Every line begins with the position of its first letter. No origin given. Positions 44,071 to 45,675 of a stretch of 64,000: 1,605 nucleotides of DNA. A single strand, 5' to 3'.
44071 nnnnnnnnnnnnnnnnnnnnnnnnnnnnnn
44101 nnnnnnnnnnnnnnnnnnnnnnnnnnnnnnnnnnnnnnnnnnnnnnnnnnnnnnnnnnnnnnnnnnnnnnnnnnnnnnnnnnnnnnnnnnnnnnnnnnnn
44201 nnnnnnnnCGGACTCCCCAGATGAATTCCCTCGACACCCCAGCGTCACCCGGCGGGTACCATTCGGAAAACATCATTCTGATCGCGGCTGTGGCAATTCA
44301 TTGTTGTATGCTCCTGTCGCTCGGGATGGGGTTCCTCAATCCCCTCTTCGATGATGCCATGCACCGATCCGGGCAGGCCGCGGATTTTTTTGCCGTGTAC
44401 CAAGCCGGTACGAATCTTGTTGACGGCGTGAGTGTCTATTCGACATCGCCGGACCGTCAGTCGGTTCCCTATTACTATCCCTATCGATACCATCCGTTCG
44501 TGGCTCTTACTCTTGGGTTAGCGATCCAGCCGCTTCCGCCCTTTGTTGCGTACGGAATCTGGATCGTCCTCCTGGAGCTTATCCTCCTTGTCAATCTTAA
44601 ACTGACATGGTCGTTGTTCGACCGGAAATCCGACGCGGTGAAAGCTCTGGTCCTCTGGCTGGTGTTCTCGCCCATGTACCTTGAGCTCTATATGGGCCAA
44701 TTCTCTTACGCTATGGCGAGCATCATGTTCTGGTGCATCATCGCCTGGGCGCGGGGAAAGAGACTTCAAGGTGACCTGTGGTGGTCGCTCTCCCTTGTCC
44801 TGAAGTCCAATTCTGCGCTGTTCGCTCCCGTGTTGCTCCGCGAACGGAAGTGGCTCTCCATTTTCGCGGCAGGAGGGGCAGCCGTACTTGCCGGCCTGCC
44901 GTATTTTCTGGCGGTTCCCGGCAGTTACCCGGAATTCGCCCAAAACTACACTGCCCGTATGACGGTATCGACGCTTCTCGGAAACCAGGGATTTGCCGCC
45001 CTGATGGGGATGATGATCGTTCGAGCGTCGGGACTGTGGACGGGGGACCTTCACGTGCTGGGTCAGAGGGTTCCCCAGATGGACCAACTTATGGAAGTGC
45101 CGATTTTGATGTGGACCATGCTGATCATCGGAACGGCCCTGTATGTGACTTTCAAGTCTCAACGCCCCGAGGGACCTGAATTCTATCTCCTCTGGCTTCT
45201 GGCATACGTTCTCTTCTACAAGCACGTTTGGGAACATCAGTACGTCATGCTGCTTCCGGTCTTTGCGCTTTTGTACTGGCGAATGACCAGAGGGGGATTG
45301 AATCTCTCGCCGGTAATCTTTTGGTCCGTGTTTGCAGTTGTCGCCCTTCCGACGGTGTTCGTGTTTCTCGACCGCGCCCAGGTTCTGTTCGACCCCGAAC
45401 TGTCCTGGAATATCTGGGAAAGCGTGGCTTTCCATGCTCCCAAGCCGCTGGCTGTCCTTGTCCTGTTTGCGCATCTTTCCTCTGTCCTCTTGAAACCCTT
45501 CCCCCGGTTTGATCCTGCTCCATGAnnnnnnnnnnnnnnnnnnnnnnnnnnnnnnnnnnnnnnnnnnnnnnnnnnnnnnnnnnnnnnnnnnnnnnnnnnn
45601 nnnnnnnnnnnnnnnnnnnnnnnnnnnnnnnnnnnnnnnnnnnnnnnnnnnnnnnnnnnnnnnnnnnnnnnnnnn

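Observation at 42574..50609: Co-directional envelope-modification-like cluster: L,D-transpeptidase, GNAT, SAM-MTase, GT87/DUF2029, GT-C-like/TPR, TPR protein, secreted Cys protein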

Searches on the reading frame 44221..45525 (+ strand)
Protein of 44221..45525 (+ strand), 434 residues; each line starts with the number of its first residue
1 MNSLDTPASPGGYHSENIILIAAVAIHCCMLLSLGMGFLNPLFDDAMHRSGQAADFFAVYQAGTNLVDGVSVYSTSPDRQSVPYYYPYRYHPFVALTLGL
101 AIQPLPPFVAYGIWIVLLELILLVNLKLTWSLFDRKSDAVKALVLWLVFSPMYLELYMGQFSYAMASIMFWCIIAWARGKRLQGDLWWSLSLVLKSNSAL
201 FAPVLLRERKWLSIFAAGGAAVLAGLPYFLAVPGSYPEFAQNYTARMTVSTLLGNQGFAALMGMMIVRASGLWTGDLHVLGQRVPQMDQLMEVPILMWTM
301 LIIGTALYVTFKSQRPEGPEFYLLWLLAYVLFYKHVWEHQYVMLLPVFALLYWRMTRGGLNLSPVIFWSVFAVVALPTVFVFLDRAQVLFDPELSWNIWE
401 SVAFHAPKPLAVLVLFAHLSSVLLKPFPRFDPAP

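Call 4: search_protein_families(library=pfam, proteins=[window:44221-45525:+], max_evalue=0.01)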
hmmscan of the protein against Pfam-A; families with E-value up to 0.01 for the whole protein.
window:44221-45525:+ (434 aa): 1 family
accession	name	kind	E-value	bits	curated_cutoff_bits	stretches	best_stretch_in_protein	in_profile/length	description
PF09594.16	GT87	-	2e-11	44.5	25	1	90-330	3-233/237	Glycosyltransferase family 87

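Call 5: search_protein_families(library=ncbifam, proteins=[window:44221-45525:+], max_evalue=0.01)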
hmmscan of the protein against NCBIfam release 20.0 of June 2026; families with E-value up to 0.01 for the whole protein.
window:44221-45525:+ (434 aa): 0 families

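Call 9: search_solved_structures(query=window:44221-45525:+, max_evalue=1)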
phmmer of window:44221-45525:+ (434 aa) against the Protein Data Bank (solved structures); distinct sequences matched with E-value up to 1: 0.

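Call 29: find_homologous_proteins(query=window:44221-45525:+)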
Query window:44221-45525:+ (434 aa): 76 proteins with E <= 0.001 among 8000 candidates.
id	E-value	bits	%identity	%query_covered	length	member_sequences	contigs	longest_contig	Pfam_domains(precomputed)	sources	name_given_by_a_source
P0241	9.4e-290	979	100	100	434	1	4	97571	PF09594.17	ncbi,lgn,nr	ncbi:MAG: hypothetical protein HBSIN02_19670 [Bacteroidia bacterium]|nr:MAG: hypothetical protein HB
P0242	2.3e-249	846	85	100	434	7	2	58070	PF09594.17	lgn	-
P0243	6.3e-210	716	72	97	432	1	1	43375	PF09594.17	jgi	jgi:hypothetical protein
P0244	7.3e-192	656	68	96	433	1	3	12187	PF09594.17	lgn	-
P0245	7.1e-191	653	69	96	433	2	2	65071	PF09594.17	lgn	-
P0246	8.7e-188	643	65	98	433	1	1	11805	PF09594.17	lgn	-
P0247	3.9e-186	638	66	95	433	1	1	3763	PF09594.17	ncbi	-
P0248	9.9e-186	636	69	91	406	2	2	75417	PF09594.17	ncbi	ncbi:MAG: glycosyltransferase 87 family protein [Bacteroidota bacterium]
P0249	3.4e-185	634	67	93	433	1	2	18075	PF09594.17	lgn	-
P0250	4.7e-185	634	67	95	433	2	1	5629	PF09594.17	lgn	-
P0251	1.1e-183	630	64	97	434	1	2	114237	PF09594.17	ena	-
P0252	2.2e-182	625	65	95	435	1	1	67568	PF09594.17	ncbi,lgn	ncbi:MAG: glycosyltransferase 87 family protein [Bacteroidota bacterium]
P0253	3.0e-181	621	65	94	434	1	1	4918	PF09594.17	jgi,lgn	jgi:hypothetical protein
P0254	2.6e-180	618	65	96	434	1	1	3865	PF09594.17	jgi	jgi:hypothetical protein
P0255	1.9e-179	616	65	88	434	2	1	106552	PF09594.17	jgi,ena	-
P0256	1.2e-177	610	65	94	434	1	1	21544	PF09594.17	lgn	-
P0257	2.6e-175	602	62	94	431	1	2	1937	PF09594.17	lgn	-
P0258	1.5e-170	586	62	94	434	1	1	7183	PF09594.17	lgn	-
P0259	4.6e-162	558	58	95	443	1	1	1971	PF09594.17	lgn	-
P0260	1.4e-153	530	56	96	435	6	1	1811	PF09594.17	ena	-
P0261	3.6e-153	529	56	93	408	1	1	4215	PF09594.17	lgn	-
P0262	7.5e-153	528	56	95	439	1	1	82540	PF09594.17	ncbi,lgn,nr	ncbi:MAG: DUF2029 domain-containing protein [Ignavibacteriales bacterium]|nr:DUF2029 domain-containi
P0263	7.8e-146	505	56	94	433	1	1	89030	PF09594.17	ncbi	-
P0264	2.7e-145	503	55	94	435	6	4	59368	PF09594.17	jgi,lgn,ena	-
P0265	1.5e-144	501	54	94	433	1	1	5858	PF09594.17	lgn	-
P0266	8.0e-144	498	56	92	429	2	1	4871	PF09594.17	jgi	jgi:hypothetical protein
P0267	1.7e-143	497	54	94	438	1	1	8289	PF09594.17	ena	-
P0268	2.4e-143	496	53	95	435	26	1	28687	PF09594.17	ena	-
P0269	1.3e-142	494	55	94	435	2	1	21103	PF09594.17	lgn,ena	-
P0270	7.3e-142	492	52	97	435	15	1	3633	PF09594.17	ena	-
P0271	7.8e-142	492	53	95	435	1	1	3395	PF09594.17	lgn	-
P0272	1.2e-139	484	55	87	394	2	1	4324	PF09594.17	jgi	-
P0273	1.2e-138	481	53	95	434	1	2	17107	PF09594.17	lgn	-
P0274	1.5e-138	481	52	95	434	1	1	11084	PF09594.17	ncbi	-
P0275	1.3e-137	478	54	93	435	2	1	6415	PF09594.17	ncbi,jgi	-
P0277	1.3e-127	445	50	97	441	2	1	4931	PF09594.17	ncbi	-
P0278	5.1e-125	436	48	94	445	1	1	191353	PF09594.17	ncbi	-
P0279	7.0e-125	436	49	95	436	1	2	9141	PF09594.17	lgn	-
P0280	5.8e-124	433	49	95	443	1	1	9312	PF09594.17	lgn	-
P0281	6.5e-124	432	50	93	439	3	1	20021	PF09594.17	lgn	-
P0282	9.8e-123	429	49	94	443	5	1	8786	PF09594.17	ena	-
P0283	4.5e-122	426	46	95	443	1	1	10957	PF09594.17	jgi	jgi:hypothetical protein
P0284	2.5e-121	424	49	95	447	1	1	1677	PF09594.17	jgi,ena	-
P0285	1.0e-120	422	47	97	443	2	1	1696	PF09594.17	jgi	-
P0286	1.2e-120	422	47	98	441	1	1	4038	PF09594.17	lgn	-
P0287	2.1e-120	421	47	94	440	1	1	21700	PF09594.17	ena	-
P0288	6.9e-119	416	48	97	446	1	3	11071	PF09594.17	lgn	-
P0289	1.0e-117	412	48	94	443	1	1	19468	PF09594.17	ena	-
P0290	3.3e-116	407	49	91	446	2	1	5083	PF09594.17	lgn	-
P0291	1.3e-107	379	47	92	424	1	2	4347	PF09594.17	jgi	jgi:Glycosyltransferase family 87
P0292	2.7e-107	378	47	91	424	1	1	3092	PF09594.17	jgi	jgi:hypothetical protein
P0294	4.0e-105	371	47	93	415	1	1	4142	PF09594.17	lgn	-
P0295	2.1e-84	302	39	97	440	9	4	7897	PF09594.17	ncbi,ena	-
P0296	3.4e-82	295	40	94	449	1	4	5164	PF09594.17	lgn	-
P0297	2.4e-67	246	37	94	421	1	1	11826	-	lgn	-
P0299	1.8e-57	214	36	90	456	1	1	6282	PF09594.17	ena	-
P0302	1.1e-54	204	36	91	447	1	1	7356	PF09594.17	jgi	jgi:hypothetical protein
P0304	3.1e-54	203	37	91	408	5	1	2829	PF09594.17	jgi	-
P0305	9.3e-54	201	35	94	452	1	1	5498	PF09594.17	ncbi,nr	ncbi:MAG TPA: glycosyltransferase family 87 protein [Dehalococcoidia bacterium]|nr:glycosyltransfera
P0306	1.1e-52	198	36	73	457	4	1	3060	PF09594.17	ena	-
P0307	7.5e-51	192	35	89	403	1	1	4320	PF09594.17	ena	-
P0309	2.9e-45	173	33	93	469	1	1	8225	PF09594.17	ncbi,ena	ncbi:MAG TPA: glycosyltransferase family 87 protein [Dehalococcoidia bacterium]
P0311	3.6e-40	156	33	95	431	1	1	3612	PF09594.17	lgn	-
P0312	4.2e-39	153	40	37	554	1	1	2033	PF09594.17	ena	-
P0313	1.1e-32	132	32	72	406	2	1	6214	PF09594.17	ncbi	-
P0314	7.4e-25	106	29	92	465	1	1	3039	PF09594.17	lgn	-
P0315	2.2e-24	104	27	78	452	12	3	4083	PF09594.17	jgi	jgi:hypothetical protein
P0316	9.8e-22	96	25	87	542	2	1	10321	PF09594.17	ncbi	ncbi:MAG: glycosyltransferase family 87 protein [Candidatus Eisenbacteria bacterium]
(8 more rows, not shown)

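Call 30: find_encoding_contigs(protein=P0278, flank=10000, max_places=1)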
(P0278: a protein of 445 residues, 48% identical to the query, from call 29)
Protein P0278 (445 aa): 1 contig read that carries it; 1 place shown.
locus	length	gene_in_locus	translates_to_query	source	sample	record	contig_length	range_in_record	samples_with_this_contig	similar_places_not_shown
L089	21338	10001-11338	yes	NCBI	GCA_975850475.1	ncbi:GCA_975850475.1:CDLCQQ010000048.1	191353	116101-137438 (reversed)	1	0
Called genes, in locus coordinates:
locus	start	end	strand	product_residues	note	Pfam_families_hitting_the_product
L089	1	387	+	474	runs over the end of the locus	PF16217:M64_N, PF09471:Peptidase_M64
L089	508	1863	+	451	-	PF00675:Peptidase_M16, PF05193:Peptidase_M16_C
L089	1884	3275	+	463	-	PF00675:Peptidase_M16, PF05193:Peptidase_M16_C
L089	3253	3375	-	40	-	-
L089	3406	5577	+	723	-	PF10459:Peptidase_S46, PF00089:Trypsin (faint), PF13365:Trypsin_2 (faint)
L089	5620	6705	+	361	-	PF07224:Chlorophyllase (weak), PF01738:DLH, PF02129:Peptidase_S15, PF03403:PAF-AH_p_II (weak), PF20434:BD-FAE, PF12146:Hydrolase_4 (faint), PF12697:Abhydrolase_6 (weak), PF00326:Peptidase_S9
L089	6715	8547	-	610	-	PF00654:Voltage_CLC, PF00571:CBS (faint)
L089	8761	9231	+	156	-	PF00583:Acetyltransf_1, PF13508:Acetyltransf_7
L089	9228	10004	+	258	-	PF05175:MTS (weak), PF13489:Methyltransf_23 (faint), PF06325:PrmA, PF13847:Methyltransf_31, PF08241:Methyltransf_11, PF08242:Methyltransf_12 (weak), PF13649:Methyltransf_25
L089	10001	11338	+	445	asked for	PF09594:GT87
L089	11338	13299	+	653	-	PF07719:TPR_2 (faint), PF13428:TPR_14 (faint), PF13414:TPR_11 (faint), PF13432:TPR_16 (weak), PF14559:TPR_19 (weak)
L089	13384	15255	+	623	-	PF09976:TPR_21 (faint), PF12895:ANAPC3 (faint), PF13432:TPR_16 (faint), PF14559:TPR_19 (faint), PF23914:TPR_CcmH_CycH (faint), PF00515:TPR_1 (faint), PF07719:TPR_2 (faint), PF13174:TPR_6 (faint), +3 more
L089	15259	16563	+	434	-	-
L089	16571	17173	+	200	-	PF18955:DUF5698, PF10035:DUF2179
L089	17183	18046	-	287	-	PF00215:OMPdecase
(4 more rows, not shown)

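Call 31: find_encoding_contigs(protein=P0287, flank=10000, max_places=1)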
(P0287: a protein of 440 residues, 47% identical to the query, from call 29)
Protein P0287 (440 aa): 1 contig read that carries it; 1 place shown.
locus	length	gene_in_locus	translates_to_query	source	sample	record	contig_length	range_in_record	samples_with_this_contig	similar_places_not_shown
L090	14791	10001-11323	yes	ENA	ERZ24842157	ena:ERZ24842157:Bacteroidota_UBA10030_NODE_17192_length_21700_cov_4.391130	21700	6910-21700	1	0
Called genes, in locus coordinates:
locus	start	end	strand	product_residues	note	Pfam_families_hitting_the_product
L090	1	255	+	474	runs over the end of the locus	PF16217:M64_N, PF09471:Peptidase_M64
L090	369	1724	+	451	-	PF00675:Peptidase_M16, PF05193:Peptidase_M16_C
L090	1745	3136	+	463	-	PF00675:Peptidase_M16, PF05193:Peptidase_M16_C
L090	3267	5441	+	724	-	PF10459:Peptidase_S46, PF00089:Trypsin (faint), PF13365:Trypsin_2 (faint)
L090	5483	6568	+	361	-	PF07224:Chlorophyllase (weak), PF01738:DLH, PF02129:Peptidase_S15, PF03403:PAF-AH_p_II (faint), PF20434:BD-FAE, PF12697:Abhydrolase_6 (weak), PF00326:Peptidase_S9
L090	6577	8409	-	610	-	PF00654:Voltage_CLC, PF00571:CBS (faint)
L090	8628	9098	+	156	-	PF00583:Acetyltransf_1, PF13508:Acetyltransf_7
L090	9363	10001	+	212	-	PF13489:Methyltransf_23, PF13847:Methyltransf_31, PF08241:Methyltransf_11, PF08242:Methyltransf_12 (weak), PF13649:Methyltransf_25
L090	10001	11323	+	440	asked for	PF09594:GT87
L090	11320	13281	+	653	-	PF13432:TPR_16 (faint), PF14559:TPR_19 (weak)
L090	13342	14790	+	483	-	?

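Call 32: find_encoding_contigs(protein=P0297, flank=10000, max_places=1)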
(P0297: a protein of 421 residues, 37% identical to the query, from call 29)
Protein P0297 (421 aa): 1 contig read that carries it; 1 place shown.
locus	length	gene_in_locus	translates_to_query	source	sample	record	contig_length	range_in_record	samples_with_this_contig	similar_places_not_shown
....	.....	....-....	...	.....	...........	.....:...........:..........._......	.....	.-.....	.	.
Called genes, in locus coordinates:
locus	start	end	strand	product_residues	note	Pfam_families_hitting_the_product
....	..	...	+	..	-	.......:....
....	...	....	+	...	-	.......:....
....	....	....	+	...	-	-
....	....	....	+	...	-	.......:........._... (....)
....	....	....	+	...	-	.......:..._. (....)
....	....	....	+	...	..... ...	-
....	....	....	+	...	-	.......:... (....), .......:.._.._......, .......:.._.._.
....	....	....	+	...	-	-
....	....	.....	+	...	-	-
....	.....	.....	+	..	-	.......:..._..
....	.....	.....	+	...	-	?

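Call 42: find_related_loci(query=A3, collection=metagenome_contigs, flank=10000)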
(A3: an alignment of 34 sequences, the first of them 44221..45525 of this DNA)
Query A3 (434 aa) in metagenome_contigs; peptide patterns used: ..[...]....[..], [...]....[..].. (x = any residue, [..] = any of these).
260 stretches matched a pattern; 199 encode a relative of the query (tblastn E <= 1e-3); the best 80 are kept; 80 distinct loci.
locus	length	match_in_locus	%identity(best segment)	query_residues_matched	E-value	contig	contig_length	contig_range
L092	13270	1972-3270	86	1-433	0e+0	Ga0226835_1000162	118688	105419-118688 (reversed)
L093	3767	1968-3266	86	1-433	0e+0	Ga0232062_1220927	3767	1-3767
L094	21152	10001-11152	65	43-426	3e-162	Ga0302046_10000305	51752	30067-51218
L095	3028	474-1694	56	14-420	2e-153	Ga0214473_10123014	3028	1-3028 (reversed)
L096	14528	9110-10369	53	12-431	1e-144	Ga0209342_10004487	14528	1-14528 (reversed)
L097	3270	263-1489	55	12-420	2e-147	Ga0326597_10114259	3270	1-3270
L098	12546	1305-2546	53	12-425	4e-135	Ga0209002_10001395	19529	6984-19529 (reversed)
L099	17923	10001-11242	53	12-425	5e-135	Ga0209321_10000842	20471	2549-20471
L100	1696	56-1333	47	3-425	5e-129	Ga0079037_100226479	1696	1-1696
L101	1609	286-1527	49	14-425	6e-129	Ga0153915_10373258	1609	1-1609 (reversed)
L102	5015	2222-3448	48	19-425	2e-118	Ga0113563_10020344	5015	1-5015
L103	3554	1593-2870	45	6-423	4e-118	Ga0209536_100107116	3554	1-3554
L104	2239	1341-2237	61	1-299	4e-109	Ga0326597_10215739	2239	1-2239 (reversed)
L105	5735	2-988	52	92-420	4e-102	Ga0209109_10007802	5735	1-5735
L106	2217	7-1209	40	12-409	2e-103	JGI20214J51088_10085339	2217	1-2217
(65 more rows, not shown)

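Call 59: search_solved_structures(query=A3, max_evalue=10, show_alignments=2)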
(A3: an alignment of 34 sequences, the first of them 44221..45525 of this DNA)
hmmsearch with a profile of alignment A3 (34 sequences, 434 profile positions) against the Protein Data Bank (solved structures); distinct sequences matched with E-value up to 10: 0.

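Call 78: search_protein_families(library=pfam, alignment_id=A5, max_evalue=0.00001)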
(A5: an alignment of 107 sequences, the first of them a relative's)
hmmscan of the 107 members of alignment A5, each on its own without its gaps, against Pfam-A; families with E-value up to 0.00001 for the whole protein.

A. member 1, L106:1410-2144:+ (244 aa): 0 families

B. families by the number of members that match (of 107 scanned): 89 families (the first 25 are shown)
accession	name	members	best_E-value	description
PF13649.12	Methyltransf_25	4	2.4e-21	Methyltransferase domain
PF13428.12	TPR_14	4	1.7e-20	Tetratricopeptide repeat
PF13231.12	PMT_2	4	4.9e-09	Dolichyl-phosphate-mannose-protein mannosyltransferase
PF03572.23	Peptidase_S41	3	7.3e-45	Peptidase family S41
PF00528.27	BPD_transp_1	3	4.2e-32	Binding-protein-dependent transport system inner membrane component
PF07719.23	TPR_2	3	9.7e-28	Tetratricopeptide repeat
PF14559.12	TPR_19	3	4.1e-26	Tetratricopeptide repeat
PF08241.18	Methyltransf_11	3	3.9e-23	Methyltransferase domain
PF04055.27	Radical_SAM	3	1.8e-20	Radical SAM superfamily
PF13489.12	Methyltransf_23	3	1.7e-17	Methyltransferase domain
PF08242.18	Methyltransf_12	3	2.4e-17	Methyltransferase domain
PF13432.12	TPR_16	3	4e-16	Tetratricopeptide repeat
PF13414.12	TPR_11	3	1.7e-15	TPR repeat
PF00288.32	GHMP_kinases_N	3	1.2e-11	GHMP kinases N terminal domain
PF13847.12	Methyltransf_31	3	1.4e-10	Methyltransferase domain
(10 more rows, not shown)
